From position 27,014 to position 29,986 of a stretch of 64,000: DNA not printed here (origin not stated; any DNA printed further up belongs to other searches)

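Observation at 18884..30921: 12-kb operon: one regulator, three tandem GH123/DUF4091-like paralogs and a kelch protein, with no transporter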

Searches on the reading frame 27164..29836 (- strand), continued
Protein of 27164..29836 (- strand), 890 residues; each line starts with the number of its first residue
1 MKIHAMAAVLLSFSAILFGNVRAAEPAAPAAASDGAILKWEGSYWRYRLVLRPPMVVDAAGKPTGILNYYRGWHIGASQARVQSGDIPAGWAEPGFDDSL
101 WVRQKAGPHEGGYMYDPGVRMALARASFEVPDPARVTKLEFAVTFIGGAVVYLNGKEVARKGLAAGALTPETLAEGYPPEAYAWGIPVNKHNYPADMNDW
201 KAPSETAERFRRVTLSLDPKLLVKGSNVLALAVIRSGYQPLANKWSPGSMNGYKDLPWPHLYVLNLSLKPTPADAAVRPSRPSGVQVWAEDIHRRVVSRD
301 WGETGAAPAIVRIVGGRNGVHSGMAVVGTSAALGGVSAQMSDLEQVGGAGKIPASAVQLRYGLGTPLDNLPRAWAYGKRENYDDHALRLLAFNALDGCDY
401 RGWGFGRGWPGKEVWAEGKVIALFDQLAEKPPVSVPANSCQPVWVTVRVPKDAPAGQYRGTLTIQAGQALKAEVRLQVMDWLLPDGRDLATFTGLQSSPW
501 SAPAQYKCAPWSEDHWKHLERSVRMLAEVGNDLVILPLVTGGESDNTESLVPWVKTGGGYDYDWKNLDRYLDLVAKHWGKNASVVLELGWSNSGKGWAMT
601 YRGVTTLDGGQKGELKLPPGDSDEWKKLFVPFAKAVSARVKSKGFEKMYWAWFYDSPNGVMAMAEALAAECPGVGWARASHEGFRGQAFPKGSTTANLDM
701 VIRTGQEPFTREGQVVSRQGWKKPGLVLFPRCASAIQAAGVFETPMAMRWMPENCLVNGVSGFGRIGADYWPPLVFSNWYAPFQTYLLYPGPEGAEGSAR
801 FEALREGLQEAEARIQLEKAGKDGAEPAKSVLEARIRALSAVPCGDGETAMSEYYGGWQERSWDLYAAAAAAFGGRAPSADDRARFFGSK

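Call 47: predict_structure(alignment_id=A2)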
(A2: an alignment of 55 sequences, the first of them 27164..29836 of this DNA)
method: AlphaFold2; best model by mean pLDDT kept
length: 890 residues; sequences in the alignment: 55
mean_pLDDT: 90.2   pTM: 0.92
mean pLDDT of the five models: 90.2, 89.7, 89.4, 89.3, 87.8
residues with pLDDT >= 90: 652; 70-90: 164; 50-70: 42; < 50: 32
segments of 3 or more residues with pLDDT < 50: 1-8, 10-15, 18-29, 402-404
pLDDT, mean of each block of 10 residues (from residue 1): 44 48 46 81 95 91 86 71 92 94 93 88 97 97 98 98 96 94 84 80 92 97 96 96 73 75 95 92 95 97 89 98 98 97 97 99 95 65 84 77 55 90 97 96 99 98 97 98 96 95 94 97 97 97 91 95 98 98 94 71 94 94 93 98 97 85 93 94 91 93 90 93 95 86 93 96 96 83 92 97 98 98 97 95 75 93 98 96 92
secondary structure, 60 per line:
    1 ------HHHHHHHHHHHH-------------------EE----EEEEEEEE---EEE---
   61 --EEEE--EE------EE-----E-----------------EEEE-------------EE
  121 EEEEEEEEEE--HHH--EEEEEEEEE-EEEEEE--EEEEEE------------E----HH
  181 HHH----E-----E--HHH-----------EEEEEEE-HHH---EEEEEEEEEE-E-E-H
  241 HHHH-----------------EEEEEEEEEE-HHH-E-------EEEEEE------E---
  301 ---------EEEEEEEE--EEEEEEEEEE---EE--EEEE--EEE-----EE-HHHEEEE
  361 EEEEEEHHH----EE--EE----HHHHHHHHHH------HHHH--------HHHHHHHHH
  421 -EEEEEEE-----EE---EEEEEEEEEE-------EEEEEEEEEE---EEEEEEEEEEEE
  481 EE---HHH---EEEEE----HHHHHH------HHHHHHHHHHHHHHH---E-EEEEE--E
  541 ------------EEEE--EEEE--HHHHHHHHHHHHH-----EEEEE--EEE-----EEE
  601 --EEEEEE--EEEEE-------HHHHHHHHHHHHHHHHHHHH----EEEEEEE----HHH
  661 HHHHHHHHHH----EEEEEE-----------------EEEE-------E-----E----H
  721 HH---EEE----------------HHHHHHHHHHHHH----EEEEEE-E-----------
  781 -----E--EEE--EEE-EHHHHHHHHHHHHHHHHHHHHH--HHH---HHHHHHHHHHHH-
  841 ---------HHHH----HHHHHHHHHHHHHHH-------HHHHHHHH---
elements in order (helices of 4 or more, strands of 3 or more residues): H7-18 E44-51 E55-57 E63-66 E102-105 E119-130 E138-146 E148-153 E156-161 H179-183 E211-217 E225-234 H240-244 E262-271 E285-290 E310-317 E320-329 E337-340 E343-345 E357-366 H384-393 H400-403 H412-420 E422-428 E439-448 E456-465 E469-482 E492-496 H501-506 H513-527 E533-537 E553-556 E559-562 H565-577 E583-587 E590-592 E598-600 E603-608 E611-615 H623-642 E647-653 H658-670 E675-680 E698-701 E726-728 H745-757 E762-767 E789-791 E794-796 H799-819 H828-839 H850-853 H858-872 H880-887

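Call 51: fold_search(model_id=the predicted structure, library=pdb)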
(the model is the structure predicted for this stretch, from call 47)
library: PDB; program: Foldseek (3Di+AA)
matches with E <= 10: 1667; with E <= 0.001: 239
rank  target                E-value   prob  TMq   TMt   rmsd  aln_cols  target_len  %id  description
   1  5l7u_A                3.1e-29  1.00  0.49  0.76   5.2       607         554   18  Crystal structure of BvGH123 with bound GalNAc (released 2017-03-22)
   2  5l7r_A                2.7e-28  1.00  0.49  0.74   4.8       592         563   18  Crystal structure of BvGH123 (released 2017-03-22)
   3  5l7u_B                3.2e-28  1.00  0.49  0.76   5.0       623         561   18  Crystal structure of BvGH123 with bound GalNAc (released 2017-03-22)
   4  5l7v_B                8.7e-28  1.00  0.50  0.76   4.8       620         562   18  Crystal Structure of BvGH123 with bond transition state analog Galthiazoline. (released 2017-03-22)
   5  8k2j                  6.4e-25  1.00  0.44  0.71   6.4       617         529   16  Crystal structure of Group 3 Oligosaccharide/Monosaccharide-releasing beta-N-acetylgalactosaminidase NgaDssm, apo form (released 2024-04-24)
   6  5fqf_A                7.1e-25  1.00  0.45  0.66   6.4       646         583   13  The details of glycolipid glycan hydrolysis by the structural analysis of a family 123 glycoside hydrolase from Clostr (released 2016-03-30)
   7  5fqe_A                2.4e-24  1.00  0.46  0.68   6.0       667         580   12  The details of glycolipid glycan hydrolysis by the structural analysis of a family 123 glycoside hydrolase from Clostr (released 2016-03-30)
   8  5fr0                  2.4e-24  1.00  0.44  0.65   6.8       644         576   13  The details of glycolipid glycan hydrolysis by the structural analysis of a family 123 glycoside hydrolase from Clostrid (released 2016-03-30)
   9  5fqg_A                2.4e-24  1.00  0.44  0.64   6.6       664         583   12  The details of glycolipid glycan hydrolysis by the structural analysis of a family 123 glycoside hydrolase from Clostr (released 2016-03-30)
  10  8k2l                  6.5e-24  1.00  0.44  0.68   7.3       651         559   16  Crystal structure of Group 4 Monosaccharide-releasing beta-N-acetylgalactosaminidase NgaP2 from Paenibacillus sp. TS12,  (released 2024-04-24)
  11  5fqe_B                7.7e-24  1.00  0.44  0.65   6.2       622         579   13  The details of glycolipid glycan hydrolysis by the structural analysis of a family 123 glycoside hydrolase from Clostr (released 2016-03-30)
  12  5fqh_A                9.6e-24  1.00  0.44  0.65   7.2       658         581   12  The details of glycolipid glycan hydrolysis by the structural analysis of a family 123 glycoside hydrolase from Clostr (released 2016-03-30)
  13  8k2m                  2.9e-23  1.00  0.45  0.69   6.3       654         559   15  Crystal structure of Group 4 Monosaccharide-releasing beta-N-acetylgalactosaminidase NgaP2 from Paenibacillus sp. TS12 i (released 2024-04-24)
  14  8p4l_A                3.0e-21  1.00  0.43  0.69   5.7       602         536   15  Beta-N-acetylgalactosaminidase from Niabella aurantiaca (released 2024-01-17)
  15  8k2n_B                2.3e-19  1.00  0.44  0.69   6.9       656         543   15  Crystal structure of Group 4 Monosaccharide-releasing beta-N-acetylgalactosaminidase NgaLy from Lacticaseibacillus yic (released 2024-04-24)
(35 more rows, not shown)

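Call 67: search_protein_representatives(alignment_id=A2)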
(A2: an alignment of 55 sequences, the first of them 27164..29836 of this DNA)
Query: 55 sequences, 873 profile positions. Proteins with E-value up to 0.001 (for the whole library): 24275; up to 1e-10: 11190; up to 1e-30: 2287. The best 150 are listed.
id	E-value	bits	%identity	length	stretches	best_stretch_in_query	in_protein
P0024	0.0e+00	1054.1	-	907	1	16-870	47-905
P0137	0.0e+00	1053.5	-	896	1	16-871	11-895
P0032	0.0e+00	1028.5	-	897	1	26-869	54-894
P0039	0.0e+00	1028.2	-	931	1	1-870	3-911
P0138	0.0e+00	1024.6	-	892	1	15-870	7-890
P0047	0.0e+00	1024.0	-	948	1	5-871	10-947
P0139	0.0e+00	1020.1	-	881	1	12-871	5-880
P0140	0.0e+00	1012.2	-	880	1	7-869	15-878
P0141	3.2e-298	1008.3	-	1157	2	25-871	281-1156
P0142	1.0e-296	1003.4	-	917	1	8-870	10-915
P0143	1.1e-296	1003.3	-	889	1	28-870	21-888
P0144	3.2e-296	1001.7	-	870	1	10-871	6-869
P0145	4.1e-293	991.4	-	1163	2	30-871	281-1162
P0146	5.4e-293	991.1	-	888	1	28-871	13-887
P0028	4.4e-292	988.1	-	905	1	6-868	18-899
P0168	2.7e-275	932.5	-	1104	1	10-871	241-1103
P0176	3.2e-272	922.3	-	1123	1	11-870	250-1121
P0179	1.2e-271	920.4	-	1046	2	39-806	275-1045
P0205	5.5e-265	898.4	-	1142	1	17-869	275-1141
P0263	1.4e-252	857.3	-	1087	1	8-870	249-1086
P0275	1.7e-250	850.5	-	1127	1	22-870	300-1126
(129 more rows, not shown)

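Call 68: search_protein_families(library=pfam, proteins=[P0141, P0168, P0176, P0205, P0275, P0263, P0179], max_evalue=0.0001)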
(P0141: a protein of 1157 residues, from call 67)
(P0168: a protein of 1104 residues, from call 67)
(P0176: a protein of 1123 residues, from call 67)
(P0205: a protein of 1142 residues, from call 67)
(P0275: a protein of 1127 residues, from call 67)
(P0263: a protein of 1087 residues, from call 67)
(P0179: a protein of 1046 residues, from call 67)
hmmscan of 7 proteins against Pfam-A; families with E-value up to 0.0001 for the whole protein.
P0141 (1157 aa): 2 families
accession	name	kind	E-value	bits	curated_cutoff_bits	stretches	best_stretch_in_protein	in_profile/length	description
PF13320.12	GH123_cat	-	1.1e-13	51.8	23.1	1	734-905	2-159/324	Glycoside hydrolase 123, catalytic domain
PF22680.2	Glyco_hydro_123_N_2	-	4e-09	36.9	27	1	591-690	33-140/142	Glycoside hydrolase 123 N-terminal domain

P0168 (1104 aa): 5 families
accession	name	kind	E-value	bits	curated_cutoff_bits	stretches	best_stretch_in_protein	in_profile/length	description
PF13320.12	GH123_cat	-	7.5e-18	65.4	23.1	1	686-856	2-160/324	Glycoside hydrolase 123, catalytic domain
PF08281.18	Sigma70_r4_2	-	4.3e-12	45.9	25.7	1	116-167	3-54/54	Sigma-70, region 4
PF04542.20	Sigma70_r2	-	3.1e-11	43.4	24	1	23-90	2-71/71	Sigma-70 region 2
PF04545.22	Sigma70_r4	-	1.9e-07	30.9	24.1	1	120-169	1-50/50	Sigma-70, region 4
PF22680.2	Glyco_hydro_123_N_2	-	9.6e-07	29.2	27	1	539-652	25-141/142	Glycoside hydrolase 123 N-terminal domain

P0176 (1123 aa): 6 families
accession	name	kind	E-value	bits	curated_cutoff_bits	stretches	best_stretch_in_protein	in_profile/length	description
PF13320.12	GH123_cat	-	6e-12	46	23.1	1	697-863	2-159/324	Glycoside hydrolase 123, catalytic domain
PF08281.18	Sigma70_r4_2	-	6.3e-12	45.4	25.7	1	118-168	4-54/54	Sigma-70, region 4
PF04545.22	Sigma70_r4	-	9.4e-11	41.5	24.1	1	121-170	1-50/50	Sigma-70, region 4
PF04542.20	Sigma70_r2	-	1.7e-08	34.6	24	1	23-89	2-70/71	Sigma-70 region 2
PF22680.2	Glyco_hydro_123_N_2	-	3.4e-08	33.9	27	1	565-663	33-141/142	Glycoside hydrolase 123 N-terminal domain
PF19543.5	GH123_N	-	3e-05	22.5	22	1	636-683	263-310/969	Glycoside hydrolase 123, N-terminal domain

P0205 (1142 aa): 5 families
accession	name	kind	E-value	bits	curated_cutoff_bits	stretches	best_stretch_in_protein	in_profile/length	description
PF13320.12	GH123_cat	-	1.6e-28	100.5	23.1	1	740-900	2-159/324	Glycoside hydrolase 123, catalytic domain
PF08281.18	Sigma70_r4_2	-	7.9e-09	35.5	25.7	1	133-180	7-54/54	Sigma-70, region 4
PF04542.20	Sigma70_r2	-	1.1e-08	35.2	24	1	32-99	1-70/71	Sigma-70 region 2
PF04545.22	Sigma70_r4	-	2.1e-08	34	24.1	1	133-181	1-49/50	Sigma-70, region 4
PF22680.2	Glyco_hydro_123_N_2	-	7.7e-06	26.2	27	1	584-706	34-141/142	Glycoside hydrolase 123 N-terminal domain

P0275 (1127 aa): 5 families
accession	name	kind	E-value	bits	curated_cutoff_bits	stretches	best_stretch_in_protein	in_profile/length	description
PF13320.12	GH123_cat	-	2e-17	64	23.1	1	716-901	2-182/324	Glycoside hydrolase 123, catalytic domain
PF04545.22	Sigma70_r4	-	1e-09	38.2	24.1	1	141-189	2-50/50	Sigma-70, region 4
PF08281.18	Sigma70_r4_2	-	4.4e-09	36.3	25.7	1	138-187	5-54/54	Sigma-70, region 4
PF22680.2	Glyco_hydro_123_N_2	-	2.6e-08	34.3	27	1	653-682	112-141/142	Glycoside hydrolase 123 N-terminal domain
PF19543.5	GH123_N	-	5.9e-08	31.5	22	1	653-698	261-306/969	Glycoside hydrolase 123, N-terminal domain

P0263 (1087 aa): 5 families
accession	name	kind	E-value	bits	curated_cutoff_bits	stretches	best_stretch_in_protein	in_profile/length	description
PF13320.12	GH123_cat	-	3.3e-25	89.6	23.1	1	687-886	2-200/324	Glycoside hydrolase 123, catalytic domain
PF04542.20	Sigma70_r2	-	8.2e-10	38.8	24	1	23-90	2-71/71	Sigma-70 region 2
PF08281.18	Sigma70_r4_2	-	2.2e-08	34.1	25.7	1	119-170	3-54/54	Sigma-70, region 4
PF04545.22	Sigma70_r4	-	2.1e-07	30.8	24.1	1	123-171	1-49/50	Sigma-70, region 4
PF22680.2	Glyco_hydro_123_N_2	-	2.6e-05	24.5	27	1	630-652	118-140/142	Glycoside hydrolase 123 N-terminal domain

P0179 (1046 aa): 2 families
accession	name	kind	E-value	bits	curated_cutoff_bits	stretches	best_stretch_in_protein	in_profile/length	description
PF13320.12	GH123_cat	-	3e-14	53.5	23.1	1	705-855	2-154/324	Glycoside hydrolase 123, catalytic domain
PF22680.2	Glyco_hydro_123_N_2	-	1.2e-06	28.8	27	1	562-662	30-141/142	Glycoside hydrolase 123 N-terminal domain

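Call 82: find_encoding_contigs(protein=P0002, flank=10000, max_places=1)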
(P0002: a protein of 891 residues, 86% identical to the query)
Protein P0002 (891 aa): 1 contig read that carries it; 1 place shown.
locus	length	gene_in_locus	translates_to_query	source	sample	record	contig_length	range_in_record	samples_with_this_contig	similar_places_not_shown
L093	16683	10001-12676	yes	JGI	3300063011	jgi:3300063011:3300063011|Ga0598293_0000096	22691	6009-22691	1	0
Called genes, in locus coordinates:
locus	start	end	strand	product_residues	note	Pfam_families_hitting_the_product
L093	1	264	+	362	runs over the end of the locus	PF00392:GntR, PF08279:HTH_11 (faint), PF00532:Peripla_BP_1, PF13377:Peripla_BP_3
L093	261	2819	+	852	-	PF01436:NHL (faint), PF08450:SGL (weak)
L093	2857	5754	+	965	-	PF22680:Glyco_hydro_123_N_2 (weak), PF13320:GH123_cat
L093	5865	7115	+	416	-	PF24681:Kelch_KLHDC2_KLHL20_DRC7 (weak), PF24981:Beta-prop_ATRN-LZTR1 (faint), PF01344:Kelch_1 (faint)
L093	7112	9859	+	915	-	PF24981:Beta-prop_ATRN-LZTR1 (faint), PF25210:Kelch_FKB95 (faint), PF01344:Kelch_1 (weak), PF13415:Beta-prop_FBX42, PF24681:Kelch_KLHDC2_KLHL20_DRC7, PF07646:Kelch_2 (weak)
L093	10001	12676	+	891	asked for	PF22680:Glyco_hydro_123_N_2 (weak), PF13320:GH123_cat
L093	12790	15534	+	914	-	PF01436:NHL (faint)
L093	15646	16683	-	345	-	?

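Call 83: find_encoding_contigs(protein=P0005, flank=10000, max_places=1)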
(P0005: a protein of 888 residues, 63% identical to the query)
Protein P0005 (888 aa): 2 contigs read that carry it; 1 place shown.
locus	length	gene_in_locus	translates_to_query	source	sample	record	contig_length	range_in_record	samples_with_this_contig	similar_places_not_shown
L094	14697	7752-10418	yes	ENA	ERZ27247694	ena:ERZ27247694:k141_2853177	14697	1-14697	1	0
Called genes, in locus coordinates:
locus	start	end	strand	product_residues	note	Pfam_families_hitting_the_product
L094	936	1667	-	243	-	-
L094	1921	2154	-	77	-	PF15731:MqsA_antitoxin (weak)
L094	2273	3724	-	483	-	PF00515:TPR_1 (faint), PF07719:TPR_2 (faint), PF13181:TPR_8 (faint), PF13414:TPR_11 (faint), PF13431:TPR_17 (faint), PF13371:TPR_9 (weak), PF13432:TPR_16 (weak)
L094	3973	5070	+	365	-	PF00392:GntR, PF00532:Peripla_BP_1, PF13377:Peripla_BP_3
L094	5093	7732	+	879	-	PF07646:Kelch_2 (faint), PF25210:Kelch_FKB95 (faint), PF24681:Kelch_KLHDC2_KLHL20_DRC7, PF24981:Beta-prop_ATRN-LZTR1 (weak), PF01344:Kelch_1 (weak), PF13415:Beta-prop_FBX42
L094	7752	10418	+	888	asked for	PF22680:Glyco_hydro_123_N_2 (weak), PF13320:GH123_cat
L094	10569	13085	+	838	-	PF13860:FlgD_ig (weak)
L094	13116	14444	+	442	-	PF00232:Glyco_hydro_1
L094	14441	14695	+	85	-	?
